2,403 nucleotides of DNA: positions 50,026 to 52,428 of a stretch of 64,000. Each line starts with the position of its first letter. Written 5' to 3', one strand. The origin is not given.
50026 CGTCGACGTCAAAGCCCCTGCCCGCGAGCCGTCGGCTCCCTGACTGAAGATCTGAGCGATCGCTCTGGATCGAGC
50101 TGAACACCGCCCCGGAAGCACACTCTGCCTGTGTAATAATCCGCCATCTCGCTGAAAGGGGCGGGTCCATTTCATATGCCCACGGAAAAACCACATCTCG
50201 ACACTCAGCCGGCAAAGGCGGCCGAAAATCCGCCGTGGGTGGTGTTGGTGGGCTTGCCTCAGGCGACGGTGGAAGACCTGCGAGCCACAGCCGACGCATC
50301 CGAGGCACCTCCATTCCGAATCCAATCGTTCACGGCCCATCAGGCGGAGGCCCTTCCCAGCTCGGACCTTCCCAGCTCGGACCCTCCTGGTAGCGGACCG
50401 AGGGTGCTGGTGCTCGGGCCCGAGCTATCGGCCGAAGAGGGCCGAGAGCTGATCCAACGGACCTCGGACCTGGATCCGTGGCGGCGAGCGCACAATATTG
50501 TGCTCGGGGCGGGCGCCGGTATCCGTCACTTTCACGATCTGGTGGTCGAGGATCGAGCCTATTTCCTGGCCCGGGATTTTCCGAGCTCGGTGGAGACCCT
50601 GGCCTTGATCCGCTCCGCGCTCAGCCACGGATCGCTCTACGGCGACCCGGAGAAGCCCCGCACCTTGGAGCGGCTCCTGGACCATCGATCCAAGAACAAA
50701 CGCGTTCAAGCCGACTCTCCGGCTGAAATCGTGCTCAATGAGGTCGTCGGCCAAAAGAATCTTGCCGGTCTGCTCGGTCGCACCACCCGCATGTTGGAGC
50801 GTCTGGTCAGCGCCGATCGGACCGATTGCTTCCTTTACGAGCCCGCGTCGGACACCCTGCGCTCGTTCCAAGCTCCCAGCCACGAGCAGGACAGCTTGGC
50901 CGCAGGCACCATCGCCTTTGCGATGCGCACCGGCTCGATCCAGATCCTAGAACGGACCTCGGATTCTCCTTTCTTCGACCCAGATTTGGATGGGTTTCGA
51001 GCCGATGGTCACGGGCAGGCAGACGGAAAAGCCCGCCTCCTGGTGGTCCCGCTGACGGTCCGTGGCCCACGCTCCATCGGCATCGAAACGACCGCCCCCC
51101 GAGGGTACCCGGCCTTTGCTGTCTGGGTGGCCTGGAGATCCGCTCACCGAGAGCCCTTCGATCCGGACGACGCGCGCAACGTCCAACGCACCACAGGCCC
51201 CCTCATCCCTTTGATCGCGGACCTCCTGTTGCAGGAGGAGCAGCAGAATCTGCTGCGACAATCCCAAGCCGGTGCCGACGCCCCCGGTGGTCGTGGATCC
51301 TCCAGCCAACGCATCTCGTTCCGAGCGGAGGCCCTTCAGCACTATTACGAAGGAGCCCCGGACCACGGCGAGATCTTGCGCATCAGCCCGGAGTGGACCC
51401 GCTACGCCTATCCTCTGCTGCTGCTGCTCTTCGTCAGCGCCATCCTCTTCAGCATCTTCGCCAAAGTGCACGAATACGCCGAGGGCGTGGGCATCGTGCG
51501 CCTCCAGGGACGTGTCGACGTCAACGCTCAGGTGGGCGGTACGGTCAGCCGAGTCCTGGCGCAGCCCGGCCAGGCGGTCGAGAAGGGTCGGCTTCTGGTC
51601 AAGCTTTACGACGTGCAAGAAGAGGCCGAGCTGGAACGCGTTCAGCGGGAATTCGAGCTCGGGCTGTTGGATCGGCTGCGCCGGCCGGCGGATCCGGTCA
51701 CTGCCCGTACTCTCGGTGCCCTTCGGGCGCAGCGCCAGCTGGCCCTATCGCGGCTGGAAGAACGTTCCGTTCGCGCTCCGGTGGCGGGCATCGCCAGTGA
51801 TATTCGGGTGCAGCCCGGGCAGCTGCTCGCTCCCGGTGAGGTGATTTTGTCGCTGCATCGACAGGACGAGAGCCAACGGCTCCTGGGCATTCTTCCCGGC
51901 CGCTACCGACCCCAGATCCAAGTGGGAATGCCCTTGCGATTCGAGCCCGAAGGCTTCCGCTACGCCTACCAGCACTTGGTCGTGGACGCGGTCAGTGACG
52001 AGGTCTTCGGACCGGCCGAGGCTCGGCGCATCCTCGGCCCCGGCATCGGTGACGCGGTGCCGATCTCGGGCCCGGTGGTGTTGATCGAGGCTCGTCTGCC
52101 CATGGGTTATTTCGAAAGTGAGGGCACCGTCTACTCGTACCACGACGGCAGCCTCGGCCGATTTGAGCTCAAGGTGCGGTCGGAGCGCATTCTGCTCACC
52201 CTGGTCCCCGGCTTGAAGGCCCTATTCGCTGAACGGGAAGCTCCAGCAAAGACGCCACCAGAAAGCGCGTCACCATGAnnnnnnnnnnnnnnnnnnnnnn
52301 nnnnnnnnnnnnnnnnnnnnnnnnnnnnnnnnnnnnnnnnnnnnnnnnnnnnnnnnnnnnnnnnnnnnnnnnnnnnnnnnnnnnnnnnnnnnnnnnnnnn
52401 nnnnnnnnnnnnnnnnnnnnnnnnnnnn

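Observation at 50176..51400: HlyD-family secretion protein carrying a 400-aa cytoplasmic N-terminal domain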

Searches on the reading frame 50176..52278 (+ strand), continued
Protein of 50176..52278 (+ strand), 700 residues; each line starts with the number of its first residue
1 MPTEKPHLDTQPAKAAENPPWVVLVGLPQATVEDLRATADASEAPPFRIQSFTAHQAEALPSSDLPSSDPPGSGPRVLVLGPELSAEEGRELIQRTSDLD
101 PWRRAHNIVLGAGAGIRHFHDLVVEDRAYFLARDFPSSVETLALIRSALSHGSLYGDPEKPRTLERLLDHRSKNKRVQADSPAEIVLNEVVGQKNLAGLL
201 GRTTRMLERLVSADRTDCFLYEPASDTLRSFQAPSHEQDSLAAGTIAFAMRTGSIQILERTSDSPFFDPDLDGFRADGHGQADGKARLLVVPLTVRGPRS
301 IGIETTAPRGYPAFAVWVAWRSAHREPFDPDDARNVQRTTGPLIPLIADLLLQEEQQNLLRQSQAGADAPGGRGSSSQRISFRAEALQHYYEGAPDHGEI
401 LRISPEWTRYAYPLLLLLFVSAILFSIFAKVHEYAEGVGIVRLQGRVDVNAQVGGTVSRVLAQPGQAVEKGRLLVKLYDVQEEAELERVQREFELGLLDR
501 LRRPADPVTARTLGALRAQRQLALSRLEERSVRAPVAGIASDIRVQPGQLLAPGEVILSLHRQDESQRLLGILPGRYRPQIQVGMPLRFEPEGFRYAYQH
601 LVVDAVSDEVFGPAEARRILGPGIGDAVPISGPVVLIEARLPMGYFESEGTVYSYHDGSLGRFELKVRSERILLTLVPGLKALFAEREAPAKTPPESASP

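Call 40: find_related_loci(query=A1, collection=genome_contigs, flank=10000)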
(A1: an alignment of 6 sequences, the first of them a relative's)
Query A1 (700 aa) in genome_contigs; peptide patterns used: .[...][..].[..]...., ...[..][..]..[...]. (x = any residue, [..] = any of these).
53 stretches matched a pattern; 18 encode a relative of the query (tblastn E <= 1e-3); 18 distinct loci.
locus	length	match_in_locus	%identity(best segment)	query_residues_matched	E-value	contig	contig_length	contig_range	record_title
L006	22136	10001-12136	72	1-700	0e+0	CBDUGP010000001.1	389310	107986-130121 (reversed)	MAG TPA_asm: uncultured bacterium isolate SRR22808116_maxbin2_13 genome assembly, contig: ERZ25043450.5, whole genome sh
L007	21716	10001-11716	38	77-684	1e-108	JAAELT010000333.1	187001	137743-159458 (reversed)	MAG: bacterium isolate Bpl_12 BplG_CONTIG3001892, whole genome shotgun sequence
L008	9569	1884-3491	39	107-684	7e-104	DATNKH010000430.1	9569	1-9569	MAG TPA_asm: Thermoanaerobaculia bacterium isolate SMAG_U11420 k141_145030, whole genome shotgun sequence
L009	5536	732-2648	38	16-684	2e-103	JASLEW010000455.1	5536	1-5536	MAG: Thermoanaerobaculia bacterium isolate SHSU.bins.256 k141_11688139, whole genome shotgun sequence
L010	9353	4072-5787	38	71-684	9e-103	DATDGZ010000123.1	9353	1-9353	MAG TPA_asm: Thermoanaerobaculia bacterium isolate SMAG_U265 k141_10596, whole genome shotgun sequence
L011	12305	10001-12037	35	1-688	4e-101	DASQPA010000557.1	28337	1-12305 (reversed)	MAG TPA_asm: Thermoanaerobaculia bacterium isolate SMAG_U10817 k141_1072699, whole genome shotgun sequence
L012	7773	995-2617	38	107-684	2e-97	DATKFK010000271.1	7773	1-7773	MAG TPA_asm: Thermoanaerobaculia bacterium isolate SMAG_U14523 k141_2451706, whole genome shotgun sequence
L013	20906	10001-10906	53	382-684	3e-91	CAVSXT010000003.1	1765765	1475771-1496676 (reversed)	MAG: uncultured Acidobacteriota bacterium isolate MFD05521.bin.1.4 genome assembly, contig: contig_20018, whole genome s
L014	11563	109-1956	35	6-683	5e-88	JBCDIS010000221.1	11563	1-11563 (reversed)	MAG: Acidobacteriota bacterium isolate P01_H01_bin.185 k141_243956_length_11563_cov_13.0000, whole genome shotgun sequen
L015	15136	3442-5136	35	77-684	2e-86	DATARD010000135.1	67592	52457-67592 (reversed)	MAG TPA_asm: Thermoanaerobaculia bacterium isolate SMAG_U5484 k141_252777, whole genome shotgun sequence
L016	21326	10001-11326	38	208-681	6e-76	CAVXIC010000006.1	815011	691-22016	MAG: uncultured bacterium isolate MFD03250.bin.1.10 genome assembly, contig: contig_14777, whole genome shotgun sequence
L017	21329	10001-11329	37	207-681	1e-75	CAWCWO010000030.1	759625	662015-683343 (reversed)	MAG: uncultured proteobacterium isolate MFD03250.bin.1.164 genome assembly, contig: contig_3276, whole genome shotgun se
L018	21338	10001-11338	36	210-683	3e-75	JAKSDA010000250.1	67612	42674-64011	MAG: Proteobacteria bacterium isolate MAG.37 k141_2527714, whole genome shotgun sequence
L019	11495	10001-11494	52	107-639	1e-70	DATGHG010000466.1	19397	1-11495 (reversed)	MAG TPA_asm: Thermoanaerobaculia bacterium isolate SMAG_U9774 k141_1509445, whole genome shotgun sequence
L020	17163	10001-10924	38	382-691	2e-62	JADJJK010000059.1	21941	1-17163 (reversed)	MAG: Myxococcales bacterium isolate Ejby_18-Q3-R6-50_BATAC.353 tig00019525-10-218980, whole genome shotgun sequence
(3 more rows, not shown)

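Call 61: predict_structure(alignment_id=A3)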
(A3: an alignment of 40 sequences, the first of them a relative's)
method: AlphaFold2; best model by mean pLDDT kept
length: 700 residues; sequences in the alignment: 40
mean_pLDDT: 84.2   pTM: 0.55
mean pLDDT of the five models: 84.2, 82.7, 82.2, 81.4, 81.0
residues with pLDDT >= 90: 427; 70-90: 142; 50-70: 63; < 50: 68
segments of 3 or more residues with pLDDT < 50: 1-5, 9-12, 172-182, 369-394, 396-402, 691-700
pLDDT, mean of each block of 10 residues (from residue 1): 45 65 96 94 88 92 64 85 96 91 93 93 92 96 95 83 83 47 57 82 93 95 92 76 96 95 95 75 90 74 56 93 96 93 90 89 67 40 46 46 61 90 93 95 88 91 94 88 88 95 92 93 83 92 92 92 84 93 96 95 96 95 91 96 93 92 94 88 70 46
secondary structure, 60 per line:
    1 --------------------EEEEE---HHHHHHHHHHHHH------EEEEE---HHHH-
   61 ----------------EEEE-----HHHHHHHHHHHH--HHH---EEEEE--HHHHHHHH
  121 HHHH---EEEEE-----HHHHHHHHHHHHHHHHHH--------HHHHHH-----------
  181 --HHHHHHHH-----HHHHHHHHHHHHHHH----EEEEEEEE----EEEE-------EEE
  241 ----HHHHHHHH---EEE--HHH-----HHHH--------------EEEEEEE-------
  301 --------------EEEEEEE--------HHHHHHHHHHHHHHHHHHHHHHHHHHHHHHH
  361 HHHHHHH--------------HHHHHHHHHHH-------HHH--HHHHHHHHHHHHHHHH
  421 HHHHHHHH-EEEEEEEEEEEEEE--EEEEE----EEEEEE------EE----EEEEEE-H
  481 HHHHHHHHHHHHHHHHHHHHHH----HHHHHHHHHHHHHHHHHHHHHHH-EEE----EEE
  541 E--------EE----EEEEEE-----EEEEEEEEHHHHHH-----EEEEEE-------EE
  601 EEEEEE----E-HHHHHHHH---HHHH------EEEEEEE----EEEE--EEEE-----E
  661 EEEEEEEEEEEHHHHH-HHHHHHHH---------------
elements in order (helices of 4 or more, strands of 3 or more residues): E21-25 H29-41 E48-52 H56-59 E77-80 H86-97 E106-110 H113-124 E128-132 H138-155 H164-169 H183-190 H196-210 E215-222 E227-230 E238-240 H245-252 E256-258 H269-272 E287-293 E315-321 H330-367 H382-392 H405-428 E430-443 E446-450 E455-460 E473-478 H480-502 H507-529 E531-533 E538-541 E556-561 E567-574 H575-580 E586-591 E599-606 H613-620 H624-627 E634-640 E645-648 E651-654 E660-671 H672-676 H678-685

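Call 65: fold_search(model_id=the predicted structure, library=pdb)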
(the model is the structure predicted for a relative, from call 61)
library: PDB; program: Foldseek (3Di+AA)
matches with E <= 10: 853; with E <= 0.001: 101
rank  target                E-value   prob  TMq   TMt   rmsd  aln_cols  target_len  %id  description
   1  3fpp_B                6.8e-15  1.00  0.20  0.44  11.1       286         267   15  Crystal structure of E.coli MacA (released 2009-04-28)
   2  9qgy_G                1.1e-13  1.00  0.21  0.38  10.9       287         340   15  Structure of the YbjP lipoprotein bound to the MacAB-TolC tripartite efflux pump (released 2026-03-25)
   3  8zar_D                1.2e-13  1.00  0.20  0.33  19.1       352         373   14  EmrAB-TolC MFS-type tripartite multidrug efflux pump FA (released 2025-04-30)
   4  4dk1_D                3.3e-13  1.00  0.21  0.45   8.6       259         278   16  Crystal Structure of MacA-MexA chimeric protein, containing the Pseudomonas aeruginosa MexA alpha-hairpin domain. (released 2012-03-07)
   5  8zal_A                3.7e-13  1.00  0.19  0.34  18.5       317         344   14  EmrAB-TolC MFS-type tripartite multidrug efflux pump EA (released 2025-04-30)
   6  3fpp_A                5.3e-13  1.00  0.20  0.46  10.9       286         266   16  Crystal structure of E.coli MacA (released 2009-04-28)
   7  9j3d_D                7.0e-13  1.00  0.20  0.36  10.0       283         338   16  Cryo-EM structure of TMexCD1-TOprJ1 (released 2025-08-13)
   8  4dk1_B                9.8e-13  1.00  0.21  0.44   8.5       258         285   16  Crystal Structure of MacA-MexA chimeric protein, containing the Pseudomonas aeruginosa MexA alpha-hairpin domain. (released 2012-03-07)
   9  5nik_D                1.4e-12  1.00  0.20  0.37  11.1       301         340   15  Structure of the MacAB-TolC ABC-type tripartite multidrug efflux pump (released 2017-05-24)
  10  8zar_C                1.6e-12  1.00  0.19  0.34  25.6       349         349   13  EmrAB-TolC MFS-type tripartite multidrug efflux pump FA (released 2025-04-30)
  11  4dk0                  1.8e-12  1.00  0.20  0.40  12.3       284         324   14  Crystal structure of MacA from Actinobacillus actinomycetemcomitans (released 2012-03-07)
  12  6iol_K                1.9e-12  1.00  0.20  0.36   9.4       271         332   15  Cryo-EM structure of multidrug efflux pump MexAB-OprM (60 degree state) (released 2019-04-03)
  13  9tg4_G                1.9e-12  1.00  0.19  0.35  10.7       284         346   14  Structure of the YbjP lipoprotein bound to the AcrABZ-TolC efflux pump (released 2026-04-08)
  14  6iok_L                2.7e-12  1.00  0.19  0.36   9.4       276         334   15  Cryo-EM structure of multidrug efflux pump MexAB-OprM (0 degree state) (released 2019-04-03)
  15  8zar_B                3.2e-12  1.00  0.19  0.34  18.8       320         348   13  EmrAB-TolC MFS-type tripartite multidrug efflux pump FA (released 2025-04-30)
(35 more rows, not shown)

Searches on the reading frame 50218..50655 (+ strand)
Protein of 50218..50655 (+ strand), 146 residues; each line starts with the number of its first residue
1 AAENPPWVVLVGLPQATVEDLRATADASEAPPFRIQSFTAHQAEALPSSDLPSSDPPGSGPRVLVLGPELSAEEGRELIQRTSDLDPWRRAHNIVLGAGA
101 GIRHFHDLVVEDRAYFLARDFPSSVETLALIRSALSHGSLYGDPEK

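Call 45: search_solved_structures(query=A4, max_evalue=1, show_alignments=1)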
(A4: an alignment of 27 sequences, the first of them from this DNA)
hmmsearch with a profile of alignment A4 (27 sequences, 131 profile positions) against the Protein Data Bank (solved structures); distinct sequences matched with E-value up to 1: 110 (the best 60 are shown).
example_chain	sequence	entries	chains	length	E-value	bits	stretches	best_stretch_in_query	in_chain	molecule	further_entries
3hv2_A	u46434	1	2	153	4.7e-12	49.3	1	4-129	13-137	Response regulator/HD domain protein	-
2jk1_A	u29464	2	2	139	6.9e-12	48.8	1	6-123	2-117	HYDROGENASE TRANSCRIPTIONAL REGULATORY PROTEIN HUPR1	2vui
2vuh_B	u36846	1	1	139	2.4e-11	47.1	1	6-123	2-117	HYDROGENASE TRANSCRIPTIONAL REGULATORY PROTEIN HUPR1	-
6swl_A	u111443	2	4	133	1.1e-08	38.4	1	5-125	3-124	Two-component response regulator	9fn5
3kcn_A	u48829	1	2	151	1.5e-07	34.7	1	6-126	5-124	Adenylate cyclase homolog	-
7w9h_A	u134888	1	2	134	5e-06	29.8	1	5-79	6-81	Response regulator protein FleR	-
1dc7_A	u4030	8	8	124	4.3e-05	26.8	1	5-127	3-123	NITROGEN REGULATION PROTEIN | NITROGEN REGULATION PROTEIN NR(I) | NTRC RECEIVER DOMAIN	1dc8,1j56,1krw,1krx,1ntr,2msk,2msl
3hdg_A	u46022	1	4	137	0.00019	24.7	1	5-97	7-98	uncharacterized protein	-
1zh2_A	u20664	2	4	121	0.00041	23.6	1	7-125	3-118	KDP operon transcriptional regulatory protein kdpE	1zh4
6lgq_D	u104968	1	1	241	0.00044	23.6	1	5-129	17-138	DNA-binding response regulator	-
4kfc_A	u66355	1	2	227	0.00047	23.5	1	6-129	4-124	KDP operon transcriptional regulatory protein KdpE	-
4kny_A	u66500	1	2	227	0.00047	23.5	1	6-129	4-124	KDP operon transcriptional regulatory protein KdpE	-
9xzo_A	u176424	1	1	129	0.00052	23.3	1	6-91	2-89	De novo protein M1X0B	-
6swb_A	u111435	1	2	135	0.0012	22.1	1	5-95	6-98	Two-component response regulator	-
4l85_A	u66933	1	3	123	0.0014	22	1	6-126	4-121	KDP operon transcriptional regulatory protein KdpE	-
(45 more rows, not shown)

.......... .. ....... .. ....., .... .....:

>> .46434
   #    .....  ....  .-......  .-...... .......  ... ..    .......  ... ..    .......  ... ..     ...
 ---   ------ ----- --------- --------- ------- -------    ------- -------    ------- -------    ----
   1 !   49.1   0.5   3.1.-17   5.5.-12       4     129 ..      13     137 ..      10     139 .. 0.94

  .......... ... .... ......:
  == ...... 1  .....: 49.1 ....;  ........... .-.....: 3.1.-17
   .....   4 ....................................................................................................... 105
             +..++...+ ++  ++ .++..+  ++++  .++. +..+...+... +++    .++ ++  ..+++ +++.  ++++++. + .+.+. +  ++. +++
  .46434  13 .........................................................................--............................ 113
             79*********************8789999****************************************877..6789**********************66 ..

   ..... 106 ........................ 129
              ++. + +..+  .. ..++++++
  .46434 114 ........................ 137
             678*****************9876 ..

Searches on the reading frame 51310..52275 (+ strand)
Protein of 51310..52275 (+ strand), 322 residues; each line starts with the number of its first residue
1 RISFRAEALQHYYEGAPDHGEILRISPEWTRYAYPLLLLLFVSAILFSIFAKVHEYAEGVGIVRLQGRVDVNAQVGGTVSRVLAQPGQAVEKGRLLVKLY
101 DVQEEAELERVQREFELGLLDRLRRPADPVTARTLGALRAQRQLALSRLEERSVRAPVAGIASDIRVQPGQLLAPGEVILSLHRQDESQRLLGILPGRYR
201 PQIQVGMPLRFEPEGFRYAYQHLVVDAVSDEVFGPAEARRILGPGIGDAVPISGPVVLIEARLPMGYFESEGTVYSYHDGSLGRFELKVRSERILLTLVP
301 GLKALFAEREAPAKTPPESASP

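Call 53: search_solved_structures(query=window:51310-52275:+, max_evalue=1)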
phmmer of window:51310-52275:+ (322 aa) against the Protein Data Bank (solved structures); distinct sequences matched with E-value up to 1: 13.
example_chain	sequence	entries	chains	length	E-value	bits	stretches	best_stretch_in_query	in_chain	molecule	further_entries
8dck_C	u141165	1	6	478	1.2e-07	34.5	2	31-115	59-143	Membrane fusion protein (MFP) family protein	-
20yy_D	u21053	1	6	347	0.00012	24.6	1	135-212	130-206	Multidrug efflux RND transporter periplasmic adaptor subunit MexJ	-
7sgr_H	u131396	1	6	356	0.012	18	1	31-115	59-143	Membrane fusion protein (MFP) family protein,Hemolysin secretion protein D, chromosomal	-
5c22_A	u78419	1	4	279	0.017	17.6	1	105-189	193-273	Chromosomal hemolysin D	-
4dk1_A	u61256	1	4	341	0.019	17.4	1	60-113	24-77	Putative MacA, Multidrug resistance protein mexA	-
1dcz_A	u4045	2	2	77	0.033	16.6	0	67-107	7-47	TRANSCARBOXYLASE 1.3S SUBUNIT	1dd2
1o78_A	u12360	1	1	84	0.042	16.3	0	67-107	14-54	BIOTIN CARBOXYL CARRIER PROTEIN OF METHYLMALONYL-COA CARBOXYL-TRANSFERASE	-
5c21_A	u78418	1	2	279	0.043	16.2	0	105-189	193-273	Chromosomal hemolysin D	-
5nen_A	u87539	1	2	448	0.16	14.4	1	151-230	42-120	Lipase C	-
4dk0_A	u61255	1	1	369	0.22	13.9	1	60-100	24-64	Putative MacA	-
8sgx_S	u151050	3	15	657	0.35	13.3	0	152-198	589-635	propionyl-CoA carboxylase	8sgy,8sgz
2jku_A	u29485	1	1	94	0.72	12.2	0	148-182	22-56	PROPIONYL-COA CARBOXYLASE ALPHA CHAIN, MITOCHONDRIAL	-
7w5w_J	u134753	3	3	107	0.92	11.9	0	123-166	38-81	Regulatory protein SoxS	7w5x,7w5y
